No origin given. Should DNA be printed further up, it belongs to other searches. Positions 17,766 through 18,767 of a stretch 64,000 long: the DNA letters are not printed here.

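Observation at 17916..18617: A VIT1/CCC1-family metal transporter gene sits inside the N-ATPase operon, between the a and c subunit genes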

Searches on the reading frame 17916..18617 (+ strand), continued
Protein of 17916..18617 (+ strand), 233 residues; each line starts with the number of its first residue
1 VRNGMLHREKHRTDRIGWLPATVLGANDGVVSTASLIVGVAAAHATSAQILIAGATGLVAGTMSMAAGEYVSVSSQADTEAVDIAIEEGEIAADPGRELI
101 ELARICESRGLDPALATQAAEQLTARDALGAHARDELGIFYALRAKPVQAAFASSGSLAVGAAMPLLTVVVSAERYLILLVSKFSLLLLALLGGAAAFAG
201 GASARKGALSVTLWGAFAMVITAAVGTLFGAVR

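Call 21: find_encoding_contigs(protein=P0011, flank=8000, max_places=3)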
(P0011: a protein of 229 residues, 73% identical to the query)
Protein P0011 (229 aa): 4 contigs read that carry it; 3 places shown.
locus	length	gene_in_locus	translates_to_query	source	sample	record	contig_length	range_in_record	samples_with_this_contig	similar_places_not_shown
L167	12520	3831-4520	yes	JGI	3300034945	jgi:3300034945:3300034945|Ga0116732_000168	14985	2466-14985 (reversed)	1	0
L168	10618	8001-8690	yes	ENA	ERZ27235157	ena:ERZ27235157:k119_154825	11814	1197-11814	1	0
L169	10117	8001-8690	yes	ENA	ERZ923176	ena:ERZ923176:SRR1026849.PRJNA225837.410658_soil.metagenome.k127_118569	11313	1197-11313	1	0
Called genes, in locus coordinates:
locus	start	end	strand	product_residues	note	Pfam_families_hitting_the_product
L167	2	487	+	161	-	?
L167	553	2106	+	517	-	PF02874:ATP-synt_ab_N, PF00006:ATP-synt_ab, PF22919:ATP-synt_VA_C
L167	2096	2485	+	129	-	PF02823:ATP-synt_DE_N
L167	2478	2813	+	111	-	PF09527:ATPase_gene1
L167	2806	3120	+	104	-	PF12966:AtpR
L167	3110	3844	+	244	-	PF00119:ATP-synt_A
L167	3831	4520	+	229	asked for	PF01988:VIT1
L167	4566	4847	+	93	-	PF00137:ATP-synt_C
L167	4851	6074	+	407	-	PF00430:ATP-synt_B, PF00213:OSCP (weak), PF11154:DUF2934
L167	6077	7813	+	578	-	PF02874:ATP-synt_ab_N (weak), PF00006:ATP-synt_ab, PF00306:ATP-synt_ab_C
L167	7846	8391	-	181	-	-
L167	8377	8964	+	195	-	PF18845:baeRF_family3, PF18848:baeRF_family6, PF18849:baeRF_family7, PF18851:baeRF_family8, PF18855:baeRF_family11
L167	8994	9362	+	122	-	PF02482:Ribosomal_S30AE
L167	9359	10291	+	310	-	PF00231:ATP-synt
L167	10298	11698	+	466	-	PF00479:G6PD_N, PF02781:G6PD_C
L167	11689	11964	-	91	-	-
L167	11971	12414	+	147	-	PF01182:Glucosamine_iso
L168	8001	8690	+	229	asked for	PF01988:VIT1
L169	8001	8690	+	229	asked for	PF01988:VIT1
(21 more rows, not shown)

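Call 22: find_encoding_contigs(protein=P0015, flank=8000, max_places=3)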
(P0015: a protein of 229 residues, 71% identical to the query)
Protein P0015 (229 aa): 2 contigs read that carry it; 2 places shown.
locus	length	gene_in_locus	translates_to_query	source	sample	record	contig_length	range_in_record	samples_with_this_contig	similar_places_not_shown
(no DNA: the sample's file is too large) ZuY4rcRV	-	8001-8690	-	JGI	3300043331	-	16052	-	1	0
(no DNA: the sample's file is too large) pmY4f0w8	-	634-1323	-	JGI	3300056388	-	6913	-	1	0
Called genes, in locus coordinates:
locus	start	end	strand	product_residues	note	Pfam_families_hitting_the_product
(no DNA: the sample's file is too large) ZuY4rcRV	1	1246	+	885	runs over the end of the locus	PF00535:Glycos_transf_2 (weak), PF13506:Glyco_transf_21 (weak), PF13632:Glyco_trans_2_3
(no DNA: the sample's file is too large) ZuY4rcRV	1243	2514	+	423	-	PF01547:SBP_bac_1, PF13416:SBP_bac_8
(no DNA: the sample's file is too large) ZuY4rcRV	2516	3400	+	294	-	PF00528:BPD_transp_1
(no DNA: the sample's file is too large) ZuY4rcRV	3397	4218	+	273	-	PF00528:BPD_transp_1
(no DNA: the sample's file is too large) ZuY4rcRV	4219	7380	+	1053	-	PF00754:F5_F8_type_C, PF22633:F5_F8_type_C_2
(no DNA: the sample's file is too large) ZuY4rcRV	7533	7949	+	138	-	PF14499:DUF4437 (weak), PF12973:Cupin_7, PF07883:Cupin_2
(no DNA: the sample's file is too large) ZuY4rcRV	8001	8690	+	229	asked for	PF01988:VIT1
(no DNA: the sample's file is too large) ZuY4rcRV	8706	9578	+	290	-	PF01209:Ubie_methyltran, PF13489:Methyltransf_23 (weak), PF13649:Methyltransf_25, PF13847:Methyltransf_31, PF08241:Methyltransf_11, PF08242:Methyltransf_12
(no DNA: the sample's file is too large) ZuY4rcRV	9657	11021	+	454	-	PF01565:FAD_binding_4, PF08031:BBE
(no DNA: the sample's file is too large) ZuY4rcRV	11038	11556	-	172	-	-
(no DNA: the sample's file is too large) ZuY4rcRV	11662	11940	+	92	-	-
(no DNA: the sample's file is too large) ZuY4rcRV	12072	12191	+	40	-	?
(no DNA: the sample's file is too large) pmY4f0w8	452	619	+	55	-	-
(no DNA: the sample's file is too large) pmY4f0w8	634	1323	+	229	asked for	PF01988:VIT1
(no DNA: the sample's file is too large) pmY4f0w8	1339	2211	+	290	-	PF01209:Ubie_methyltran, PF13489:Methyltransf_23 (weak), PF13649:Methyltransf_25, PF13847:Methyltransf_31, PF08241:Methyltransf_11, PF08242:Methyltransf_12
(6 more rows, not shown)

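Call 23: find_encoding_contigs(protein=P0002, flank=8000, max_places=3)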
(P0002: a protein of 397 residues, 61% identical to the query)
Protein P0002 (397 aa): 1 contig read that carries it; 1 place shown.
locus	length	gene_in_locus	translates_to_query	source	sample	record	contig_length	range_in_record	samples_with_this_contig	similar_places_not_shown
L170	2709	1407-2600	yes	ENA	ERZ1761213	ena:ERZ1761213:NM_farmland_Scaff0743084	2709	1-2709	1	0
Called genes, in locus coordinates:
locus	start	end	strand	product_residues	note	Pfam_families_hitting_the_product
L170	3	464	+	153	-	?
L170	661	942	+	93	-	-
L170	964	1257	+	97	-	-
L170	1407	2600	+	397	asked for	PF01988:VIT1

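Call 27: search_solved_structures(query=window:17928-18614:+, show_alignments=2, max_evalue=0.001)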
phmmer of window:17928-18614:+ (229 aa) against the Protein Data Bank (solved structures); distinct sequences matched with E-value up to 0.001: 1.
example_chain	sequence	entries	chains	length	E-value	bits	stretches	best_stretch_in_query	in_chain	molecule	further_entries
6iu3_A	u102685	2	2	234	1.1e-14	58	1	3-216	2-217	VIT1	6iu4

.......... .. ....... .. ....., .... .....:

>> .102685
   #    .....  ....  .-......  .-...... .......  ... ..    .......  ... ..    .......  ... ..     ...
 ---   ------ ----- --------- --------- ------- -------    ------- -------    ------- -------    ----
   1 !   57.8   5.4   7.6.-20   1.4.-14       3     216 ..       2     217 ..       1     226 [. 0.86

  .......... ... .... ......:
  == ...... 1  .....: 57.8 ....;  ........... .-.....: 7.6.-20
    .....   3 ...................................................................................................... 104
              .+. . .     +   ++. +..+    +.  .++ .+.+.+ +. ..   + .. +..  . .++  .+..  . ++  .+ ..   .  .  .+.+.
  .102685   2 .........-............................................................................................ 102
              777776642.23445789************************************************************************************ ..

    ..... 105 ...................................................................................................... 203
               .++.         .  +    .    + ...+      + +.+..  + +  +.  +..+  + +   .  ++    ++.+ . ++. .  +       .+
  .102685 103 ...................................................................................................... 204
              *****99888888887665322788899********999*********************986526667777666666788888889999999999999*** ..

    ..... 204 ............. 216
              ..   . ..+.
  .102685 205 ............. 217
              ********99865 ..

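Call 34: list_cluster_members(proteins=[window:17928-18614:+, window:19803-21353:+, window:47494-48960:-, window:9803-12229:+, window:13927-14715:+])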
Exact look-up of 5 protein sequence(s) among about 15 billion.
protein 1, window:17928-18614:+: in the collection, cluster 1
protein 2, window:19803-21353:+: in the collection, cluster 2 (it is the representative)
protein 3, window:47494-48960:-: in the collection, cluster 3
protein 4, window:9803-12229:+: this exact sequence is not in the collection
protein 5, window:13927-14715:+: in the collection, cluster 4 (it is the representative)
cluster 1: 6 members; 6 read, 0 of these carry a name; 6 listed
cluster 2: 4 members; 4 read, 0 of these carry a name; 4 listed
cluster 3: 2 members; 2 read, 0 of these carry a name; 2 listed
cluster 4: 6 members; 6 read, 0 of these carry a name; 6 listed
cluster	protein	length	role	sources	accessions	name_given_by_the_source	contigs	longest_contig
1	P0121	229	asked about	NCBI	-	-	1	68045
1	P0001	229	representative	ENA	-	-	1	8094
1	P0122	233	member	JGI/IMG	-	-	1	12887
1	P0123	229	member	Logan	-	-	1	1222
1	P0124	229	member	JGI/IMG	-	-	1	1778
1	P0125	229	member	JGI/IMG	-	-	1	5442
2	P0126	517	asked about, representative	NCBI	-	-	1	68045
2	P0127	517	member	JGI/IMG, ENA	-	-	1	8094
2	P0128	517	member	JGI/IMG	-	-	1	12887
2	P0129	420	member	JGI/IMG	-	-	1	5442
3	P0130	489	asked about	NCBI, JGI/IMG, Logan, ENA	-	-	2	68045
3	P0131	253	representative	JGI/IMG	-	-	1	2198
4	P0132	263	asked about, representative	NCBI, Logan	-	-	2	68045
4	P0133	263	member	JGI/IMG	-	-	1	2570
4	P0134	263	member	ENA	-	-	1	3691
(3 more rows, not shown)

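Call 47: find_encoding_contigs(protein=P0037, flank=6000, max_places=2)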
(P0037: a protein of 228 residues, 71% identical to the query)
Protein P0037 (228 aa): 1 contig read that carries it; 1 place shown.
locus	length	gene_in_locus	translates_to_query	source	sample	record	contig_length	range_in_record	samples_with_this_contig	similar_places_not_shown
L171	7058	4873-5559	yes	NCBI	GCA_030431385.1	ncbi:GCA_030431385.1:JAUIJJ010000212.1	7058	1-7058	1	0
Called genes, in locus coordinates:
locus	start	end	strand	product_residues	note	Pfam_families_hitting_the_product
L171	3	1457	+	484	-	?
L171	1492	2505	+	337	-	PF00493:MCM (faint), PF20030:bpMoxR (weak), PF00004:AAA (weak), PF07726:AAA_3, PF07728:AAA_5, PF17863:AAA_lid_2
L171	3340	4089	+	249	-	-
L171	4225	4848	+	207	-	PF02586:SRAP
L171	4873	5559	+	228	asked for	PF01988:VIT1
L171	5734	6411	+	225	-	PF02559:CarD_TRCF_RID (weak), PF21095:CarD_C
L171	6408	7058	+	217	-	?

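Call 48: find_encoding_contigs(protein=P0030, flank=6000, max_places=2)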
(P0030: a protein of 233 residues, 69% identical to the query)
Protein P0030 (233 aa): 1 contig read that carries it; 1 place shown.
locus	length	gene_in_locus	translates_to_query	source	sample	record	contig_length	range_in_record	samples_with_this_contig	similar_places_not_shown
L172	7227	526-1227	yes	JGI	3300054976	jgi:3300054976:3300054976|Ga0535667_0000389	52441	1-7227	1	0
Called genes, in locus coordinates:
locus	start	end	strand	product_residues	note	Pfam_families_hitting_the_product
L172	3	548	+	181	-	?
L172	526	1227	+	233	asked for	PF01988:VIT1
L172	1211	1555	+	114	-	PF00137:ATP-synt_C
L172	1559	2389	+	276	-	PF00430:ATP-synt_B, PF00213:OSCP (weak)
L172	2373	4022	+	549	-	PF00006:ATP-synt_ab, PF00306:ATP-synt_ab_C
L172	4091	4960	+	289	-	PF00231:ATP-synt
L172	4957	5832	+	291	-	PF03976:PPK2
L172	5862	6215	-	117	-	-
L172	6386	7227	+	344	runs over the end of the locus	PF13593:SBF_like (weak), PF01758:SBF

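Call 49: find_encoding_contigs(protein=P0056, flank=6000, max_places=2)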
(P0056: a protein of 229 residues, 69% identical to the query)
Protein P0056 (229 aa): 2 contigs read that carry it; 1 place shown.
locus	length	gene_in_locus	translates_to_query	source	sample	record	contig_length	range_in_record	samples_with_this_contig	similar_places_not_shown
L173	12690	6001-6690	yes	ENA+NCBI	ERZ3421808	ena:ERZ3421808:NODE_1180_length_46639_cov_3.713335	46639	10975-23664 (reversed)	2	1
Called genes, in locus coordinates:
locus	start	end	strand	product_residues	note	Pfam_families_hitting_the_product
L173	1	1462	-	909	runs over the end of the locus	PF00311:PEPcase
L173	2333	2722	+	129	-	PF11964:SpoIIAA-like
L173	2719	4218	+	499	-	PF02874:ATP-synt_ab_N, PF00006:ATP-synt_ab, PF22919:ATP-synt_VA_C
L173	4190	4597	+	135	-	PF02823:ATP-synt_DE_N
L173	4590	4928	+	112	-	PF09527:ATPase_gene1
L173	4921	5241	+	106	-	PF12966:AtpR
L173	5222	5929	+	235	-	PF00119:ATP-synt_A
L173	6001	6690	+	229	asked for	PF01988:VIT1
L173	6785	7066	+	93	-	PF00137:ATP-synt_C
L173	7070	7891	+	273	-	PF00430:ATP-synt_B, PF00213:OSCP (weak)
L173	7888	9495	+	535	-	PF02874:ATP-synt_ab_N, PF00006:ATP-synt_ab, PF00306:ATP-synt_ab_C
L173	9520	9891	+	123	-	PF02482:Ribosomal_S30AE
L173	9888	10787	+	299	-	PF00231:ATP-synt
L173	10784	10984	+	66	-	-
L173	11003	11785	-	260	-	PF06167:Peptidase_M90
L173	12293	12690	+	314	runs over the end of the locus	PF00924:MS_channel_2nd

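Call 51: find_encoding_contigs(protein=P0050, flank=6000, max_places=2)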
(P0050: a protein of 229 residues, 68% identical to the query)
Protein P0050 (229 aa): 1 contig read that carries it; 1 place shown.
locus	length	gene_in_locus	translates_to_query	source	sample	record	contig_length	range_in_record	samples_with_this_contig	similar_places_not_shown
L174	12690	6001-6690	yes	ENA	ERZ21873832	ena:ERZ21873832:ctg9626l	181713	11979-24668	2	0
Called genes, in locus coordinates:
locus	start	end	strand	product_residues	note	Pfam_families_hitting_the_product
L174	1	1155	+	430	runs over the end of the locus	PF00232:Glyco_hydro_1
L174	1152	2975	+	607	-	PF01869:BcrAD_BadFG, PF22198:GKRP_SIS_2 (faint), PF22645:GKRP_SIS_N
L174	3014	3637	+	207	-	PF00881:Nitroreductase, PF14512:TM1586_NiRdase (faint)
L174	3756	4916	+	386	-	PF03702:AnmK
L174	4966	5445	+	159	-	PF04191:PEMT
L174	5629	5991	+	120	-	PF11964:SpoIIAA-like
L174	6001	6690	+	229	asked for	PF01988:VIT1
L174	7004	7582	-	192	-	PF00072:Response_reg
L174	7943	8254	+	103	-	PF00015:MCPsignal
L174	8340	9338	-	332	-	PF07963:N_methyl (weak)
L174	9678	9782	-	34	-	-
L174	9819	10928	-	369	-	-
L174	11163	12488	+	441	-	PF03721:UDPG_MGDP_dh_N, PF03446:NAD_binding_2, PF00984:UDPG_MGDP_dh, PF03720:UDPG_MGDP_dh_C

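Call 74: predict_structure(alignment_id=A1)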
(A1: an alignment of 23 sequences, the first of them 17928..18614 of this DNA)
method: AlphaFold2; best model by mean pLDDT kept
length: 229 residues; sequences in the alignment: 23
mean_pLDDT: 51.8   pTM: 0.32
mean pLDDT of the five models: 51.8, 49.7, 47.0, 46.8, 46.3
residues with pLDDT >= 90: 0; 70-90: 24; 50-70: 96; < 50: 109
segments of 3 or more residues with pLDDT < 50: 1-41, 64-74, 124-151, 193-198, 215-229
pLDDT, mean of each block of 10 residues (from residue 1): 39 34 41 47 52 53 47 52 68 74 73 71 48 32 42 53 58 60 58 48 50 49 42
secondary structure, 60 per line:
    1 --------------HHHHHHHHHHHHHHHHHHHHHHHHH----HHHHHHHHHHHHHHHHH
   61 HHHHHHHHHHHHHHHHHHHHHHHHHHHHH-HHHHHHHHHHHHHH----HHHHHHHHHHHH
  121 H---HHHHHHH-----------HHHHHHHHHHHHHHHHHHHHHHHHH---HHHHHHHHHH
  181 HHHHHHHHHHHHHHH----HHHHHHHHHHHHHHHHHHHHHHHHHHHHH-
elements in order: H15-39 H44-89 H91-104 H109-121 H125-131 H143-167 H171-195 H200-228
